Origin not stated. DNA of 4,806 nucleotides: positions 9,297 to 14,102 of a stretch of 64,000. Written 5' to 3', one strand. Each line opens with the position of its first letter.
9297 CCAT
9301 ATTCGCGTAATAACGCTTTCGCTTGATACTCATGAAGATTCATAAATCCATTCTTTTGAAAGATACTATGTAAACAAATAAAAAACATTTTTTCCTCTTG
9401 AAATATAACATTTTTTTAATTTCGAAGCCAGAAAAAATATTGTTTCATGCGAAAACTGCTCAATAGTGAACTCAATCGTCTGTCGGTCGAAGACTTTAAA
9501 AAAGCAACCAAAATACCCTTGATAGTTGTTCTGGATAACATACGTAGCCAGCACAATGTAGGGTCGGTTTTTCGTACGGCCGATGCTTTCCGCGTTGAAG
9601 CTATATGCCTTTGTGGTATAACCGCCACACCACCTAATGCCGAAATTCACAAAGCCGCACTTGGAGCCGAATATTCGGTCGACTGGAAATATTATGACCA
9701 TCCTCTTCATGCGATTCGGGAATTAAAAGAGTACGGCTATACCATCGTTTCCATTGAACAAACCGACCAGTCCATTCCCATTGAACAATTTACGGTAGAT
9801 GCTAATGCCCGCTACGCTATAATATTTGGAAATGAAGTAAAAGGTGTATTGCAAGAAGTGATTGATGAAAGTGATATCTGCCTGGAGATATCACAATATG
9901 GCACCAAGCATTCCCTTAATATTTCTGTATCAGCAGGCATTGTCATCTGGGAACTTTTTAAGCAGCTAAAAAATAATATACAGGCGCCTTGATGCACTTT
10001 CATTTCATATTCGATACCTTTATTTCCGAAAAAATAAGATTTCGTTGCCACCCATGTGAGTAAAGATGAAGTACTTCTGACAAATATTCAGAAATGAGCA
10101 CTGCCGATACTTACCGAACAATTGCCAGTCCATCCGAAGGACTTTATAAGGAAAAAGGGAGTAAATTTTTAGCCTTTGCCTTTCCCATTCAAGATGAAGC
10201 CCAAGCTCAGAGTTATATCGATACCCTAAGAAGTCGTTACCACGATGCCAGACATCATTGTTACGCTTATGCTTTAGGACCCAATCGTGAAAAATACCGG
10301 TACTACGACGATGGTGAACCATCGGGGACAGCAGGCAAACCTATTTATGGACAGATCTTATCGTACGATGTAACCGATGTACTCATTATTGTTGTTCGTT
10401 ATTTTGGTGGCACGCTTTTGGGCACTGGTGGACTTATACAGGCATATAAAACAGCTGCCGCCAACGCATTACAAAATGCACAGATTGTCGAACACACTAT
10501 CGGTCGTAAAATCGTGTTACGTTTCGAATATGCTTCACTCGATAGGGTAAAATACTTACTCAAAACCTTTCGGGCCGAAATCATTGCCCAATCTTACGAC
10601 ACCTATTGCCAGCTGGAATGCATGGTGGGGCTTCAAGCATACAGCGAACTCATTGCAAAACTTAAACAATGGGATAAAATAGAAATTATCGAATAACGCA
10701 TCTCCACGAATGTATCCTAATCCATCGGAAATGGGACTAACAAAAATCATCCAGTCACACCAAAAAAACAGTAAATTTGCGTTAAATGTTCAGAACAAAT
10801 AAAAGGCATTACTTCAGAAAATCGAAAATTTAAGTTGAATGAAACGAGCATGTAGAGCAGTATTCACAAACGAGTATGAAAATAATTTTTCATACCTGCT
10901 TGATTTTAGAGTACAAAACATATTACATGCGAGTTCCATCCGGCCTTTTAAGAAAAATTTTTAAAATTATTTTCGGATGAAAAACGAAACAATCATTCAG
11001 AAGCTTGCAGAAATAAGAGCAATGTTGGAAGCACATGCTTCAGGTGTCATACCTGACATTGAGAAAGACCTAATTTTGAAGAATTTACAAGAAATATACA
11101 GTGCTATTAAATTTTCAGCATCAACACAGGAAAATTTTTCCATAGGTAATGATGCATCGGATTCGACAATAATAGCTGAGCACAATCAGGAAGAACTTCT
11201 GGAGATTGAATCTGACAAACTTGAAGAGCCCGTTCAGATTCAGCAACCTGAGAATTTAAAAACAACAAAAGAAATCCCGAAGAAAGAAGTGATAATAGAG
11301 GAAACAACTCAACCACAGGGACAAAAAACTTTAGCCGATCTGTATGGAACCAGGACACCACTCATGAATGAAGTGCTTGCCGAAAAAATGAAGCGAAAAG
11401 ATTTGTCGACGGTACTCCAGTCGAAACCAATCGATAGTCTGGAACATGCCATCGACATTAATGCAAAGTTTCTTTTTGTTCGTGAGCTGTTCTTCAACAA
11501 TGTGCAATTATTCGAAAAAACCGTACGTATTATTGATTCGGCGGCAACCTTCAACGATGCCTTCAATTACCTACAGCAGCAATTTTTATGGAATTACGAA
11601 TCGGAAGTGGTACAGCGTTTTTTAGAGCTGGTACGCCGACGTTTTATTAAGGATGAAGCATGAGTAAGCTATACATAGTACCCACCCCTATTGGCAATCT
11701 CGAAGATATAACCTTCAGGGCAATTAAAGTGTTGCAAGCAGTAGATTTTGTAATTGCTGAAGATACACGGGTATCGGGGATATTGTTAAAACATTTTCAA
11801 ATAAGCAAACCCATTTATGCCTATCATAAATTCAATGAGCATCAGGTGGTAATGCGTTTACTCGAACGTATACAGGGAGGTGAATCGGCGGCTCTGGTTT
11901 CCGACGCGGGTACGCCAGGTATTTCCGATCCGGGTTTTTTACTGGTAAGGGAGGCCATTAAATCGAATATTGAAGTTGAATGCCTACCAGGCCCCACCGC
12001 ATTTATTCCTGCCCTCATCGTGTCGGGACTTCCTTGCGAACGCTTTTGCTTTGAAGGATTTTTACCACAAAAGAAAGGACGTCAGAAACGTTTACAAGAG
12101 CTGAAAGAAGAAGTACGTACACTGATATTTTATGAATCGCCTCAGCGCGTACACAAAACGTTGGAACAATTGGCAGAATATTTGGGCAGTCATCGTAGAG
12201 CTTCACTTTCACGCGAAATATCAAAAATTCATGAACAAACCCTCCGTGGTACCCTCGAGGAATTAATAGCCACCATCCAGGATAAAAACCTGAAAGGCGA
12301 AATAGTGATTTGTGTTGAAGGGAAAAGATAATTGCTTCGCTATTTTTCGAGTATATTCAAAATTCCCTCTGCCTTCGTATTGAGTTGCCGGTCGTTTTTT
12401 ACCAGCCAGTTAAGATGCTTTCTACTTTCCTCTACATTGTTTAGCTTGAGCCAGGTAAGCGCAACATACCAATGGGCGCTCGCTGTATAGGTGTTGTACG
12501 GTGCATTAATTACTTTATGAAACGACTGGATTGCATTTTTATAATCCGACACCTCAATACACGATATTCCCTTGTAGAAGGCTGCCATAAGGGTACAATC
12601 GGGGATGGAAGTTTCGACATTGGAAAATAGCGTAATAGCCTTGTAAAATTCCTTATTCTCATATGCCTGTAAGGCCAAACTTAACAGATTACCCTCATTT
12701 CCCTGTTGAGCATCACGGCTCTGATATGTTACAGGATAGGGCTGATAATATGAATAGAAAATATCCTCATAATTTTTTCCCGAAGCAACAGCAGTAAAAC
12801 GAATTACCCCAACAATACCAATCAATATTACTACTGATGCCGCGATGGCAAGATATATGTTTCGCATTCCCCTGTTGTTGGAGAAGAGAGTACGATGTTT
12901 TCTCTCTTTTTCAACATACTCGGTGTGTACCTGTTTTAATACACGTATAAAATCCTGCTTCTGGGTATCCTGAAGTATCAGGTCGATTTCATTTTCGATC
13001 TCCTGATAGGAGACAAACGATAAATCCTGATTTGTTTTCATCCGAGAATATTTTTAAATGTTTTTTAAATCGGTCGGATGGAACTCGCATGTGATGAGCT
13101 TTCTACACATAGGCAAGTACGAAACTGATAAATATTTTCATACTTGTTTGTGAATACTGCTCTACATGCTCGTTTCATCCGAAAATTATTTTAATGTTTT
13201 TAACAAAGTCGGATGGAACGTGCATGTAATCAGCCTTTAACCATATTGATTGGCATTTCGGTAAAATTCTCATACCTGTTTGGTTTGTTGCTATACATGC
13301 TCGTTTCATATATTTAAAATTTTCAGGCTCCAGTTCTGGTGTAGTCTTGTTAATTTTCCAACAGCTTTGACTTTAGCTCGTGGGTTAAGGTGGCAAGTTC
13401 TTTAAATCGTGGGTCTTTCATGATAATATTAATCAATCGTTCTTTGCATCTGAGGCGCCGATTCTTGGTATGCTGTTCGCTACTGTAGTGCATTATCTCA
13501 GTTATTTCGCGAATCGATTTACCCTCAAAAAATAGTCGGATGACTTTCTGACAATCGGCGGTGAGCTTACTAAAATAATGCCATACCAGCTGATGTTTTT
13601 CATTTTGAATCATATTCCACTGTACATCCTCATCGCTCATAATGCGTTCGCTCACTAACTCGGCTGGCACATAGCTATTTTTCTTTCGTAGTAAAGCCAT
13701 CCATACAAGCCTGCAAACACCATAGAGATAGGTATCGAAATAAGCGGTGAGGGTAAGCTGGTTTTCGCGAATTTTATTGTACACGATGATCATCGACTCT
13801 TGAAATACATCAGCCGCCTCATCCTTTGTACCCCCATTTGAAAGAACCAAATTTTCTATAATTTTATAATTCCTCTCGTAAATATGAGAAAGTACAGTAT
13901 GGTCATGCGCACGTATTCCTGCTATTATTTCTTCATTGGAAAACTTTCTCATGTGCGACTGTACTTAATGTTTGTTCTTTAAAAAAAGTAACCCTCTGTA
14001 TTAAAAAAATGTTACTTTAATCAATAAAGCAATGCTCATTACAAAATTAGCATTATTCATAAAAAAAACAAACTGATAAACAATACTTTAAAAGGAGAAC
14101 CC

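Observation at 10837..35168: Family of about 105-137-bp intergenic inverted-repeat elements, at least 7 copies in 64 kb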

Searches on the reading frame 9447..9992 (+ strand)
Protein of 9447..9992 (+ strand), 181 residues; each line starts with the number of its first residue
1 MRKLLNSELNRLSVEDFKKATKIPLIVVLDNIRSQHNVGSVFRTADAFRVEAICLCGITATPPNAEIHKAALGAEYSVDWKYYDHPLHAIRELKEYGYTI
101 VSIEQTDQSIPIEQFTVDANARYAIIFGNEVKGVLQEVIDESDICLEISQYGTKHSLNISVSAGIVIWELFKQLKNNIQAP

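Call 66: search_protein_families(library=pfam, proteins=[window:9447-9992:+], max_evalue=0.00001)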
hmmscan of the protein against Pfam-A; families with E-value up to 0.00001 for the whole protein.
window:9447-9992:+ (181 aa): 1 family
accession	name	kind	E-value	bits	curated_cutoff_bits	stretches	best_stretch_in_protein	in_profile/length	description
PF00588.24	SpoU_methylase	-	2.2e-34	119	29.7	1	25-167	2-141/142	SpoU rRNA Methylase family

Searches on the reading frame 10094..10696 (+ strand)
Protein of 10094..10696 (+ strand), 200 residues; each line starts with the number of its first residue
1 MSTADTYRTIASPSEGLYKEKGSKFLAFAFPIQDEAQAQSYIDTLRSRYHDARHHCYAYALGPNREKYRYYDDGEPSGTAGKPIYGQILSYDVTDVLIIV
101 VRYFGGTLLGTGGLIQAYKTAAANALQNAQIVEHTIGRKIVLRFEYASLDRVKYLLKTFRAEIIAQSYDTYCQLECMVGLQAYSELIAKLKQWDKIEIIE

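Call 12: search_protein_families(library=pfam, proteins=[window:10094-10696:+], max_evalue=0.001)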
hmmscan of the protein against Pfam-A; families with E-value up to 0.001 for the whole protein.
window:10094-10696:+ (200 aa): 1 family
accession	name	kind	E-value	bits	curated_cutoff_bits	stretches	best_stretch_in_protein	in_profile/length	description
PF01205.25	UPF0029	-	6.3e-37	126.3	27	1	21-126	1-107/107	Uncharacterized protein family UPF0029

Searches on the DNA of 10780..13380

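Call 22: search_rna_families(source=window, start=10780, end=13380, threshold=evalue, max_evalue=10, show_alignments=2)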
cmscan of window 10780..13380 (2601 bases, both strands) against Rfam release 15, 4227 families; matches with E-value up to 10: 7.
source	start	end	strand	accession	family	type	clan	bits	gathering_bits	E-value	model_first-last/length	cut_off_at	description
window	13161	13229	-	RF00823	lsy-6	Gene; miRNA;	-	22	60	0.17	1-74/74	no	lsy-6 microRNA precursor family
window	12874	12918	+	RF04295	mir-329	Gene; miRNA;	CL00149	20.6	76.8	0.42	1-80/80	no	mir-329 microRNA precursor family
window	13213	13309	+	RF04108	mir-2513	Gene; miRNA;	-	20.2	89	1.4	1-120/120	no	mir-2513 microRNA precursor family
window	12853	12911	+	RF02451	ncr1241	Gene; sRNA;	-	19.7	60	4.1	1-63/63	no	Bacillus sRNA ncr1241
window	13044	13182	+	RF00550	HepE_CRE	Cis-reg;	-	18.3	45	3.4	1-150/150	no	Hepatitis E virus cis-reactive element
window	13087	13108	+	RF01142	sR19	Gene; snRNA; snoRNA; CD-box;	-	14.2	45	2.9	1-63/63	no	Small nucleolar RNA sR19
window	10853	10984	-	RF01402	STnc150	Gene; sRNA;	-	13.6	60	7.8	1-267/267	no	STnc150 Hfq binding RNA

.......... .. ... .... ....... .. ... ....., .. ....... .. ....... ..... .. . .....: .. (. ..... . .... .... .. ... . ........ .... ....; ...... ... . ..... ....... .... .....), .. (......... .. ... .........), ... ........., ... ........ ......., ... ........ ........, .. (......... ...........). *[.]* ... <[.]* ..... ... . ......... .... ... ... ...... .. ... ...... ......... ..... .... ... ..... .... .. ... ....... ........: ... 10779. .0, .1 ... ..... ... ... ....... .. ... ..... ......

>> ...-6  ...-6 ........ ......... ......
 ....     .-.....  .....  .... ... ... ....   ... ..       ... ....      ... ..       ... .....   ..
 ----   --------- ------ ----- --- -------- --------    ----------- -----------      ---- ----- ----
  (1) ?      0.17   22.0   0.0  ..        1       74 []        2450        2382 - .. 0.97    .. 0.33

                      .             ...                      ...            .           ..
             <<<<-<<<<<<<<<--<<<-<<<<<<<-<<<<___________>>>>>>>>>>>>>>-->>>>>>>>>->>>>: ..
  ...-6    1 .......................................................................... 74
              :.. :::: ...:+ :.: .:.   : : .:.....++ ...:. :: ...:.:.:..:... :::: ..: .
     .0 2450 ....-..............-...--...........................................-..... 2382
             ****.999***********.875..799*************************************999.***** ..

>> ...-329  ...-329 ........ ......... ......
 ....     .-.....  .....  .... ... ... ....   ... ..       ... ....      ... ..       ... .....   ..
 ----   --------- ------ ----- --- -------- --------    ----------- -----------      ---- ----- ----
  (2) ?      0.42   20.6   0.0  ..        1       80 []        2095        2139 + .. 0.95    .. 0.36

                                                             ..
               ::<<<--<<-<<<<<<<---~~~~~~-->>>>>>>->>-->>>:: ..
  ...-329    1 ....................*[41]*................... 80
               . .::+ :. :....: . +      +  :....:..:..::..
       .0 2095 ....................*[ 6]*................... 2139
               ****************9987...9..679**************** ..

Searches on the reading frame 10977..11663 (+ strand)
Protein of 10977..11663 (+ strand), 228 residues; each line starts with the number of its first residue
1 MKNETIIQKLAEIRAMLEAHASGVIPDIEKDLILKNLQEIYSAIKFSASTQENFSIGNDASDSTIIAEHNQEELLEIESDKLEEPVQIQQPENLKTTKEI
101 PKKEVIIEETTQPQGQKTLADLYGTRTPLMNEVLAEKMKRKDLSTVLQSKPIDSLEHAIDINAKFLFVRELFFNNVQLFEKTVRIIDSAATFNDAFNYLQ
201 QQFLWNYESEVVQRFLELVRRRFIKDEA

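Call 12: search_protein_families(library=pfam, proteins=[window:10977-11663:+], max_evalue=0.001)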
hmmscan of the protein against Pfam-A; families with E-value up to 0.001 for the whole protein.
window:10977-11663:+ (228 aa): 0 families

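Call 39: find_homologous_proteins(query=window:10977-11663:+, max_evalue=1e-10)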
Query window:10977-11663:+ (228 aa): 12 proteins with E <= 1e-10 among 230 candidates.
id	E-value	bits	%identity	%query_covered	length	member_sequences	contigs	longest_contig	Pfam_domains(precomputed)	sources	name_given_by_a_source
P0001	4.0e-135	466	98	100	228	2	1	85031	-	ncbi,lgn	ncbi:MAG: hypothetical protein WHT29_04985 [Bacteroidales bacterium]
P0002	2.5e-134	463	98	100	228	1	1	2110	-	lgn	-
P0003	7.0e-83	295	66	100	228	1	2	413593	-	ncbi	ncbi:MAG: hypothetical protein ACP5PS_01465 [Bacteroidales bacterium]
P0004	1.8e-82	294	65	100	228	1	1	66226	-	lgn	-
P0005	3.1e-79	283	63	100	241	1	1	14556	-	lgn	-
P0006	2.6e-77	277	61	100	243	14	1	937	-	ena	-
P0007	6.1e-76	273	61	100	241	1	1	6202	-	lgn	-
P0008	7.3e-70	253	61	100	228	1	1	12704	-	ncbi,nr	ncbi:MAG: hypothetical protein N2662_05335 [Bacteroidales bacterium]|nr:hypothetical protein [Bacter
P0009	2.4e-51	192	46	99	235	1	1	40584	-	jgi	jgi:hypothetical protein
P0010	1.4e-23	102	52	42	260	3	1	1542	-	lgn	-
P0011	1.6e-23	102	46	50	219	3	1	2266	-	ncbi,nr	ncbi:MAG TPA: hypothetical protein VE912_11830, partial [Bacteroidales bacterium]|nr:hypothetical pr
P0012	2.5e-22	98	44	55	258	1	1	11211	-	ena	-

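Call 40: find_encoding_contigs(protein=P0003, flank=2500, max_places=2)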
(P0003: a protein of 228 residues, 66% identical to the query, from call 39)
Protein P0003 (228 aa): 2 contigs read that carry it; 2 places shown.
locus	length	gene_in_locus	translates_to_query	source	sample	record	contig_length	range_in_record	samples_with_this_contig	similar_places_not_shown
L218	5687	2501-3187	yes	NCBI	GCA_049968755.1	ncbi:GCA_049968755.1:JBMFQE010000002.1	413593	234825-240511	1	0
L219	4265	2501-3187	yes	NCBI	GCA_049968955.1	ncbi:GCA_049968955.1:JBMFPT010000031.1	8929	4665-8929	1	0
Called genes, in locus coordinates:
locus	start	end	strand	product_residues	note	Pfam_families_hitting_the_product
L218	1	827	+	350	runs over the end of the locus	PF04371:PAD_porph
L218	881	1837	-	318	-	-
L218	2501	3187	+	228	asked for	-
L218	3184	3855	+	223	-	PF00590:TP_methylase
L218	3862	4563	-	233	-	-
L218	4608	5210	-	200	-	-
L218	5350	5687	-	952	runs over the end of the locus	PF02347:GDC-P, PF01212:Beta_elim_lyase, PF00266:Aminotran_5 (weak), PF21478:GcvP2_C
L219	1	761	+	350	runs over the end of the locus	PF04371:PAD_porph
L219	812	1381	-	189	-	PF00150:Cellulase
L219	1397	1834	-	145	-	-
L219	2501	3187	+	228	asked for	-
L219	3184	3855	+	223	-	PF00590:TP_methylase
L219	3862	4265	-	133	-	PF12895:ANAPC3 (faint), PF07719:TPR_2 (faint)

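Call 41: find_encoding_contigs(protein=P0005, flank=2500, max_places=2)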
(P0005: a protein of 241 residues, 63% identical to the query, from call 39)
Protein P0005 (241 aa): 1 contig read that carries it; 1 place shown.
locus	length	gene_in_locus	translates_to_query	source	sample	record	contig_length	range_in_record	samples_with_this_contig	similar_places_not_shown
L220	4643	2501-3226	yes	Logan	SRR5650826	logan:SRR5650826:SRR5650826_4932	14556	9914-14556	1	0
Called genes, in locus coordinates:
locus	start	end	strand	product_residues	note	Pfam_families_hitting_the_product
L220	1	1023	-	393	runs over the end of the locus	PF08442:ATP-grasp_2, PF13549:ATP-grasp_5 (faint), PF24948:Citrate_synth_N, PF00549:Ligase_CoA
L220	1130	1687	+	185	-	PF00588:SpoU_methylase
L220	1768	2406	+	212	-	PF01205:Impact_N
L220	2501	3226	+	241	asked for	-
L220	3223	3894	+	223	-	PF00590:TP_methylase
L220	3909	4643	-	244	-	?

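Call 42: find_encoding_contigs(protein=P0008, flank=2500, max_places=2)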
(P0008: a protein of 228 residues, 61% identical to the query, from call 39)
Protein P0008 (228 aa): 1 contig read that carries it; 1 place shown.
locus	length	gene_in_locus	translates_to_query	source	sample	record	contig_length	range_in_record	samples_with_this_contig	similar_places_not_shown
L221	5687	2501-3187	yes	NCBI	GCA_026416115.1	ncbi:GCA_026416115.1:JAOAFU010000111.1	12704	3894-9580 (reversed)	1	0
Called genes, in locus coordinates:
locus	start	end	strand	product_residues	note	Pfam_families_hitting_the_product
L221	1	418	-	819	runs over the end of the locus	PF08245:Mur_ligase_M, PF02875:Mur_ligase_C (weak), PF01168:Ala_racemase_N, PF00842:Ala_racemase_C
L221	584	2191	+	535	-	PF18962:Por_Secre_tail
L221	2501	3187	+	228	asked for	-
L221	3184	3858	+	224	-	PF00590:TP_methylase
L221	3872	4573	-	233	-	-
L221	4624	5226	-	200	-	PF04542:Sigma70_r2 (weak)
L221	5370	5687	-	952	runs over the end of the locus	PF02347:GDC-P, PF01212:Beta_elim_lyase, PF00266:Aminotran_5 (weak), PF21478:GcvP2_C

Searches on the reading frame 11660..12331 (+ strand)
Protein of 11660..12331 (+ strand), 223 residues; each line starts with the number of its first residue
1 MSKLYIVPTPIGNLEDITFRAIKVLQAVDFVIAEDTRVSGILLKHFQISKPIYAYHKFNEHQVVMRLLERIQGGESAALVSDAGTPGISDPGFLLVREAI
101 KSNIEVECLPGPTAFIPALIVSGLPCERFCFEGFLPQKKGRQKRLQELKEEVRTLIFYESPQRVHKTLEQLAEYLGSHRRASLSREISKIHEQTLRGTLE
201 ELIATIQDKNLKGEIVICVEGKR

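Call 12: search_protein_families(library=pfam, proteins=[window:11660-12331:+], max_evalue=0.001)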
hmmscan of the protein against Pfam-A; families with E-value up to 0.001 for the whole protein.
window:11660-12331:+ (223 aa): 1 family
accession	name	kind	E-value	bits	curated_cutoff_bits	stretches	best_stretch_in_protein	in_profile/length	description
PF00590.25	TP_methylase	-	1.2e-32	114.1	27.8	1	3-202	1-211/212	Tetrapyrrole (Corrin/Porphyrin) Methylases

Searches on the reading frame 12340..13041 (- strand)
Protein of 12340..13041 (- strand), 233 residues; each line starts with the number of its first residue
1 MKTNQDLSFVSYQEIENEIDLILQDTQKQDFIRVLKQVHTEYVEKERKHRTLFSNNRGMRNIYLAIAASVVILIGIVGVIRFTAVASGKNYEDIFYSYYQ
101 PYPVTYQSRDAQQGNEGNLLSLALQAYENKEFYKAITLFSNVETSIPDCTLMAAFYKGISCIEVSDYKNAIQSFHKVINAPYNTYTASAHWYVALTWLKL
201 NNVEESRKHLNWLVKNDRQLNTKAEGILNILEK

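Call 12: search_protein_families(library=pfam, proteins=[window:12340-13041:-], max_evalue=0.001)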
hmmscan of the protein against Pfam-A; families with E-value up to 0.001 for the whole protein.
window:12340-13041:- (233 aa): 2 families
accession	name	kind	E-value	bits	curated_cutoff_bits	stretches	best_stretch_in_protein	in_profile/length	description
PF12895.13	ANAPC3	-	2.8e-05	24.7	27.2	1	111-175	18-80/82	Anaphase-promoting complex, cyclosome, subunit 3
PF07719.23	TPR_2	-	0.0002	21.7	27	0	187-210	1-24/34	Tetratricopeptide repeat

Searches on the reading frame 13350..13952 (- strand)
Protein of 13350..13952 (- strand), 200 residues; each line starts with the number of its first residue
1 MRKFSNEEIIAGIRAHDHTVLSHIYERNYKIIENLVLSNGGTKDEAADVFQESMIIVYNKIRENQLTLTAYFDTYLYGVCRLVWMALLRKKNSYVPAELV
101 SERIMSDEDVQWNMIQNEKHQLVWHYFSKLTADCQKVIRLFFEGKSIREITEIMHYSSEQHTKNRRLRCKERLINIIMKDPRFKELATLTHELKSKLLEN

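Call 12: search_protein_families(library=pfam, proteins=[window:13350-13952:-], max_evalue=0.001)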
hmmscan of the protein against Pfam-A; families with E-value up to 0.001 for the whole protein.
window:13350-13952:- (200 aa): 1 family
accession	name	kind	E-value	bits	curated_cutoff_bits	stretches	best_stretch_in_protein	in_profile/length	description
PF04542.20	Sigma70_r2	-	0.00025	21.2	24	1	24-92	1-69/71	Sigma-70 region 2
